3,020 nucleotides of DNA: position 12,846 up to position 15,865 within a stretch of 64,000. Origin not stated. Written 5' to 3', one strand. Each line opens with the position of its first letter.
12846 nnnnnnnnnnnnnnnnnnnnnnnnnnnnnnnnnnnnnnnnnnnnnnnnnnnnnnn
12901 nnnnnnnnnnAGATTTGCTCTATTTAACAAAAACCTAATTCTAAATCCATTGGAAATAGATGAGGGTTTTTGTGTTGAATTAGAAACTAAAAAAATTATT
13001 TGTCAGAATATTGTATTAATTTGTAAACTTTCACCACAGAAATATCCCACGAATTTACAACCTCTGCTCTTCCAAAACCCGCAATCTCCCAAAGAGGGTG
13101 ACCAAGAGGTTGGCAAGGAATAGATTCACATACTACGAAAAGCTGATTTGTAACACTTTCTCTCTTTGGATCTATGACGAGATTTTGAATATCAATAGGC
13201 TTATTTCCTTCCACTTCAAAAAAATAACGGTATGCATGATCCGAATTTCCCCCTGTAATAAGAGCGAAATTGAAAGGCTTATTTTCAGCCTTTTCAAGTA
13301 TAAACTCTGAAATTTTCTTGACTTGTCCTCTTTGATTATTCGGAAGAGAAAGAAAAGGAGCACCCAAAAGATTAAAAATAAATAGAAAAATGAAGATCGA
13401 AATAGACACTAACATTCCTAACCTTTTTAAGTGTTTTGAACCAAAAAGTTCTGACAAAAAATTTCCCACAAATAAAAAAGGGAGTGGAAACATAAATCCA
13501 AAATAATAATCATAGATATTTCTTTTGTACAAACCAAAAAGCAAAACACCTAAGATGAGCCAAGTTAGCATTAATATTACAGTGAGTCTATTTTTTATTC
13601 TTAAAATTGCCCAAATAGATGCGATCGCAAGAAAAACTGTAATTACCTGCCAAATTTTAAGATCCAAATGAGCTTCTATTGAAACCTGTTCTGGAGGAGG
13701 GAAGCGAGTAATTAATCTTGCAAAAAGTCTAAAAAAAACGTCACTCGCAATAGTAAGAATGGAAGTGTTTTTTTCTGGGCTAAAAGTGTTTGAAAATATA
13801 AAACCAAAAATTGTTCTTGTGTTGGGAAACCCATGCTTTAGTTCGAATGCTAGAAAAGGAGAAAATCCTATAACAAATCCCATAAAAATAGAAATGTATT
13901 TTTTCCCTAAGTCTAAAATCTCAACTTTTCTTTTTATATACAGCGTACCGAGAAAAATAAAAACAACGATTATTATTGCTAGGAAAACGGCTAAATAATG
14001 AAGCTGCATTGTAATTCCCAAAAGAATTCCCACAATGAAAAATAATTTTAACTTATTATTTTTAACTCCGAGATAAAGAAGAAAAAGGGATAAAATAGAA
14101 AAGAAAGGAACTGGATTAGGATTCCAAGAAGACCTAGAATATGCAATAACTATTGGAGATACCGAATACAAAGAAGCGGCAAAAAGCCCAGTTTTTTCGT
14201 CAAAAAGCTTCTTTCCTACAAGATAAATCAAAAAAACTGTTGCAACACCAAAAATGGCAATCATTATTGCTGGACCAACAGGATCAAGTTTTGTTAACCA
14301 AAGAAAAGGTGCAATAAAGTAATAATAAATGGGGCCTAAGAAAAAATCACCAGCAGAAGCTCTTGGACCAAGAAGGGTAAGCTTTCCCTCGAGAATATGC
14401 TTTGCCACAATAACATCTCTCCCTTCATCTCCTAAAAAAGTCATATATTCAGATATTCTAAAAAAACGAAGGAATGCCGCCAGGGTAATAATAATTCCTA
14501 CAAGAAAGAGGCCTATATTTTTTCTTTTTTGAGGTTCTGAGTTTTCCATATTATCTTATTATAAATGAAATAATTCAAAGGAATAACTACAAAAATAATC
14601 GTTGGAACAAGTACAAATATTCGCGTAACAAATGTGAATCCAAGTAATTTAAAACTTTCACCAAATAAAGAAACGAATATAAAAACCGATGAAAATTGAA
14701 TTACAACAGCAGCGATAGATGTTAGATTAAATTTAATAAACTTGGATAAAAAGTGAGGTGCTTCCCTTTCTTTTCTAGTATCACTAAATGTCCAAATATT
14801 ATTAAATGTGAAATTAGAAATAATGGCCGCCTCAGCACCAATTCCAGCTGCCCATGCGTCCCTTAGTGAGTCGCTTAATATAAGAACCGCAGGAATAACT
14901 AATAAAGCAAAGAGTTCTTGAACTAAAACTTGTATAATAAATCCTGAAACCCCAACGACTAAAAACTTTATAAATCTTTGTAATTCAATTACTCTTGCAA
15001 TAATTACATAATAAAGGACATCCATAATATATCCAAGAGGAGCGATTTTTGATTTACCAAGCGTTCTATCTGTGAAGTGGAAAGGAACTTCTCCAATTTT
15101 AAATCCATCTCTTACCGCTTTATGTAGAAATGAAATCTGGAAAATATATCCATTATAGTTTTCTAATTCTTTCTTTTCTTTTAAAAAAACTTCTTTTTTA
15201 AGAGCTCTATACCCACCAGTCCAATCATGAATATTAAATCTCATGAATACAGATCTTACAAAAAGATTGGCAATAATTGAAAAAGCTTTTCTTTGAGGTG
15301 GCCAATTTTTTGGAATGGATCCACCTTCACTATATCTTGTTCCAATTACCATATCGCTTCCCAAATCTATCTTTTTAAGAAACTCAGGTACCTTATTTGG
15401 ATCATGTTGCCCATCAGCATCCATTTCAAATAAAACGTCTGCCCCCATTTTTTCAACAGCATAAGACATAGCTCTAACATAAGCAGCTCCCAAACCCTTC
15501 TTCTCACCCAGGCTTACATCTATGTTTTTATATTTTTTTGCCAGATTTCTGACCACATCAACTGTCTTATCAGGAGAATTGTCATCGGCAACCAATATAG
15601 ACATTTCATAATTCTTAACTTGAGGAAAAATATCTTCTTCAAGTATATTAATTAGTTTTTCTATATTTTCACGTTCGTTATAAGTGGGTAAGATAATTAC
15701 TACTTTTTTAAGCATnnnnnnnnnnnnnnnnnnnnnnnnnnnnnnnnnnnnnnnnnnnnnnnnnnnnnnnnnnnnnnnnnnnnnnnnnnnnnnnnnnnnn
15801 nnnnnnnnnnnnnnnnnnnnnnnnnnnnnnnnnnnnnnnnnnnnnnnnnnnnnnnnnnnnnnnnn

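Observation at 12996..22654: Ten-gene envelope glycosylation locus: GT39-like and GT2-GtrA transferases plus UDP-xylose, GDP-6-deoxyhexose and dTDP-rhamnose precursor enzymes, but no RmlC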

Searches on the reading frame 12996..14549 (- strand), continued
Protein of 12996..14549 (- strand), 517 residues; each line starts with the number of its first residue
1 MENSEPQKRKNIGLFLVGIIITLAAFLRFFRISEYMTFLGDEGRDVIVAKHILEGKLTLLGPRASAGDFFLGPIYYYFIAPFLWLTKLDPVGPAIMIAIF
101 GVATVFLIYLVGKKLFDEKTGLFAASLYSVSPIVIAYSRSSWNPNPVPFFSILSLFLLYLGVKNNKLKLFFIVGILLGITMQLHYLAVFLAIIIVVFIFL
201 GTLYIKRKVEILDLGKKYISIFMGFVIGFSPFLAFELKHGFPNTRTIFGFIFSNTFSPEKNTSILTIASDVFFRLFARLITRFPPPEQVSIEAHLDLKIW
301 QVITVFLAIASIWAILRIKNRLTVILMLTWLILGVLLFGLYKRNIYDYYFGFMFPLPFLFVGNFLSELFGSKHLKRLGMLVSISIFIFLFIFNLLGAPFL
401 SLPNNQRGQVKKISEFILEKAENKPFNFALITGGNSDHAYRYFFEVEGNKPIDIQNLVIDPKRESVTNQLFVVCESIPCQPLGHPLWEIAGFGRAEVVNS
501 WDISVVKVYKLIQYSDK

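Call 81: find_encoding_contigs(protein=P0250, flank=6000, max_places=2)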
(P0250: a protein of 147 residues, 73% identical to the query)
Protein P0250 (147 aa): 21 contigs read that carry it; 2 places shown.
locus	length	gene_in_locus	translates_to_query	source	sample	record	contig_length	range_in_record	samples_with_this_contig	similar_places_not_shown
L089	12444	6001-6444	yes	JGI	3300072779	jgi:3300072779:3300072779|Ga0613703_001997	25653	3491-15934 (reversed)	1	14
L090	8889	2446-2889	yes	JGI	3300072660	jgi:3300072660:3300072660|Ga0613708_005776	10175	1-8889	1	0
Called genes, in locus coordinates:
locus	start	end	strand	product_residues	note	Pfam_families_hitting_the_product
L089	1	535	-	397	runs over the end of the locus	PF01551:Peptidase_M23 (faint)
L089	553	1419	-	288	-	PF18075:FtsX_ECD, PF02687:FtsX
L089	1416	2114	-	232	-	PF00005:ABC_tran, PF02463:SMC_N (faint), PF13304:AAA_21 (faint), PF13401:AAA_22 (faint)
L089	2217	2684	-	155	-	-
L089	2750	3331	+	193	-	PF01300:Sua5_yciO_yrdC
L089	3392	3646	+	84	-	-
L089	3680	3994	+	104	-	PF00814:TsaD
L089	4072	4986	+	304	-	PF00188:CAP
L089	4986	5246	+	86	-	-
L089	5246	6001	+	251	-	PF00483:NTP_transferase, PF12804:NTP_transf_3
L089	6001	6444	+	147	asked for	PF14667:Polysacc_synt_C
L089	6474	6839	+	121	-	PF05635:23S_rRNA_IVP, PF22296:bAvd (weak)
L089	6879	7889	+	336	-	PF01073:3Beta_HSD, PF01370:Epimerase, PF02719:Polysacc_synt_2, PF04321:RmlD_sub_bind, PF07993:NAD_binding_4, PF13460:NAD_binding_10, PF16363:GDP_Man_Dehyd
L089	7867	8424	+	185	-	PF00293:NUDIX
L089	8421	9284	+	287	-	PF01073:3Beta_HSD, PF01370:Epimerase, PF04321:RmlD_sub_bind, PF13460:NAD_binding_10 (faint), PF16363:GDP_Man_Dehyd (weak), PF07993:NAD_binding_4 (weak)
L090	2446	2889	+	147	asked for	PF14667:Polysacc_synt_C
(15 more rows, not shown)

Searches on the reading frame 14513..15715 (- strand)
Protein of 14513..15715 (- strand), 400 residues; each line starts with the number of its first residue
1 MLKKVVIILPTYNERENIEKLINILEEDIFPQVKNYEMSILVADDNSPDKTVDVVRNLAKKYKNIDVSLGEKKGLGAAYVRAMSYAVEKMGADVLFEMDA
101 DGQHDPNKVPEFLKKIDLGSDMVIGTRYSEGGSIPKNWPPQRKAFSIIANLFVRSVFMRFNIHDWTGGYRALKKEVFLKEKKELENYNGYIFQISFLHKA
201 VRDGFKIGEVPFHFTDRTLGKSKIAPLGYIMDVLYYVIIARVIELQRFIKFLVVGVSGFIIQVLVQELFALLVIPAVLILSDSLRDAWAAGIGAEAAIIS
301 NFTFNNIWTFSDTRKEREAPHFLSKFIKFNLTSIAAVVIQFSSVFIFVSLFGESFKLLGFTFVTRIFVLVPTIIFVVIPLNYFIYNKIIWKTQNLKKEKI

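Call 3: search_protein_families(library=pfam, proteins=[window:14513-15715:-], max_evalue=0.001)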
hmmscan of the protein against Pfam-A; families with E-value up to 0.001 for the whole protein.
window:14513-15715:- (400 aa): 3 families
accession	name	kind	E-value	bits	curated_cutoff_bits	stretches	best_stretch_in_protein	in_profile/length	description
PF00535.33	Glycos_transf_2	-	5.7e-27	95.1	23.3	1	7-177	2-164/168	Glycosyl transferase family 2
PF04138.20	GtrA_DPMS_TM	-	1.6e-13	51.3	26.1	1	250-390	1-117/117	GtrA/DPMS, transmembrane domain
PF05679.22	CHGN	-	0.00096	18.5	23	0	3-96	259-358/512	Chondroitin N-acetylgalactosaminyltransferase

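Call 4: search_protein_families(library=ncbifam, proteins=[window:14513-15715:-], max_evalue=0.001)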
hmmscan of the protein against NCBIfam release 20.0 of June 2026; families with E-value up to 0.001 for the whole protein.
window:14513-15715:- (400 aa): 16 families
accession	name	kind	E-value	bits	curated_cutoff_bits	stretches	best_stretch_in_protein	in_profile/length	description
NF058614.1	PPMAGASynPpgS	equivalog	3.9e-17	62.4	370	1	5-227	2-209/226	polyprenyl-phospho-N-acetylgalactosaminyl synthase PpgS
TIGR04182.1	glyco_TIGR04182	equivalog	1.2e-16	61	325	1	4-259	1-235/293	S-layer glycoprotein N-glycosyltransferase AglJ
NF047588.1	GlcsyltransPgfSStrep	equivalog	4.9e-15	55.5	500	1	4-225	2-206/308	glycosyltransferase PgfS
NF041391.1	DPhHxTase_Halo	equivalog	7.1e-15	54.6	375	1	11-228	3-196/213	dolichyl-phosphate hexose transferase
NF007986.1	PRK10714.1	equivalog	5.2e-14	52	529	1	2-268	5-255/316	undecaprenyl-phosphate 4-deoxy-4-formamido-L-arabinose transferase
NF038302.1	EPS_HpsE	equivalog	2.7e-08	33.2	300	1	6-106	4-101/307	hormogonium polysaccharide biosynthesis glycosyltransferase HpsE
TIGR03937.1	PgaC_IcaA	equivalog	8.1e-08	31.6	422.3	1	3-108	45-142/407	poly-beta-1,6-N-acetyl-D-glucosamine synthase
NF047683.1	TeichurnBiosyTuaG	equivalog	1e-07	31.9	400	1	4-112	7-107/252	teichuronic acid biosynthesis protein TuaG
TIGR03469.1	HpnB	hypoth_equivalog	3.6e-07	29.5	379.25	1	4-117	45-161/386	hopene-associated glycosyltransferase HpnB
NF050050.1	ProtGlycPglI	equivalog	1.9e-06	27.5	500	1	4-126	3-118/306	GalNAc(5)-diNAcBac-PP-undecaprenol beta-1,3-glucosyltransferase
NF041875.1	EPS_EpsD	equivalog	2.8e-06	27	370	1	6-124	2-112/325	exopolysaccharide biosynthesis glycosyltransferase EpsD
NF007482.0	PRK10073.1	equivalog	1.5e-05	24.2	423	1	3-107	6-101/334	glycosyltransferase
TIGR04283.1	glyco_like_mftF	equivalog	2.1e-05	24.2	182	1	7-63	3-54/221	TIGR04283 family arsenosugar biosynthesis glycosyltransferase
NF045692.1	OglycostaseCruG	equivalog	5.4e-05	22.3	600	1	2-115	40-151/386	2'-O-glycosyltransferase CruG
NF041865.1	EpsU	equivalog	7.4e-05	21.9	700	1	3-123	39-154/394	exopolysaccharide biosynthesis GT2 family glycosyltransferase EpsU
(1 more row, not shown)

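Call 17: search_solved_structures(query=window:14513-15715:-, max_evalue=0.00001, show_alignments=1)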
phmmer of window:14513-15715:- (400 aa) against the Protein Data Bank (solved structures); distinct sequences matched with E-value up to 0.00001: 7.
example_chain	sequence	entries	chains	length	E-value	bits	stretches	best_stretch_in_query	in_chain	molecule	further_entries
5mlz_A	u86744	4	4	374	8.4e-42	146.8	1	4-349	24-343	Dolichol monophosphate mannose synthase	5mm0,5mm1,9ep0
9bhc_C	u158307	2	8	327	2.6e-11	46.4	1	2-266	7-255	Undecaprenyl-phosphate 4-deoxy-4-formamido-L-arabinose transferase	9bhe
8vxh_A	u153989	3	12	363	3.7e-11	45.9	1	2-266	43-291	Undecaprenyl-phosphate 4-deoxy-4-formamido-L-arabinose transferase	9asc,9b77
9hwj_A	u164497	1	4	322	4.6e-11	45.6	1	2-266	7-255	Undecaprenyl-phosphate 4-deoxy-4-formamido-L-arabinose transferase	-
5ekp_C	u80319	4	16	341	1.8e-07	33.8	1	5-176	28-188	Uncharacterized glycosyltransferase sll0501 | Glycosyltransferase sll0501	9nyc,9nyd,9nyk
5eke_A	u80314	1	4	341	1.8e-07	33.7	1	5-176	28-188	Uncharacterized glycosyltransferase sll0501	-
9nye_A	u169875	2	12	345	1.8e-07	33.7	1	5-176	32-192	Glycosyltransferase sll0501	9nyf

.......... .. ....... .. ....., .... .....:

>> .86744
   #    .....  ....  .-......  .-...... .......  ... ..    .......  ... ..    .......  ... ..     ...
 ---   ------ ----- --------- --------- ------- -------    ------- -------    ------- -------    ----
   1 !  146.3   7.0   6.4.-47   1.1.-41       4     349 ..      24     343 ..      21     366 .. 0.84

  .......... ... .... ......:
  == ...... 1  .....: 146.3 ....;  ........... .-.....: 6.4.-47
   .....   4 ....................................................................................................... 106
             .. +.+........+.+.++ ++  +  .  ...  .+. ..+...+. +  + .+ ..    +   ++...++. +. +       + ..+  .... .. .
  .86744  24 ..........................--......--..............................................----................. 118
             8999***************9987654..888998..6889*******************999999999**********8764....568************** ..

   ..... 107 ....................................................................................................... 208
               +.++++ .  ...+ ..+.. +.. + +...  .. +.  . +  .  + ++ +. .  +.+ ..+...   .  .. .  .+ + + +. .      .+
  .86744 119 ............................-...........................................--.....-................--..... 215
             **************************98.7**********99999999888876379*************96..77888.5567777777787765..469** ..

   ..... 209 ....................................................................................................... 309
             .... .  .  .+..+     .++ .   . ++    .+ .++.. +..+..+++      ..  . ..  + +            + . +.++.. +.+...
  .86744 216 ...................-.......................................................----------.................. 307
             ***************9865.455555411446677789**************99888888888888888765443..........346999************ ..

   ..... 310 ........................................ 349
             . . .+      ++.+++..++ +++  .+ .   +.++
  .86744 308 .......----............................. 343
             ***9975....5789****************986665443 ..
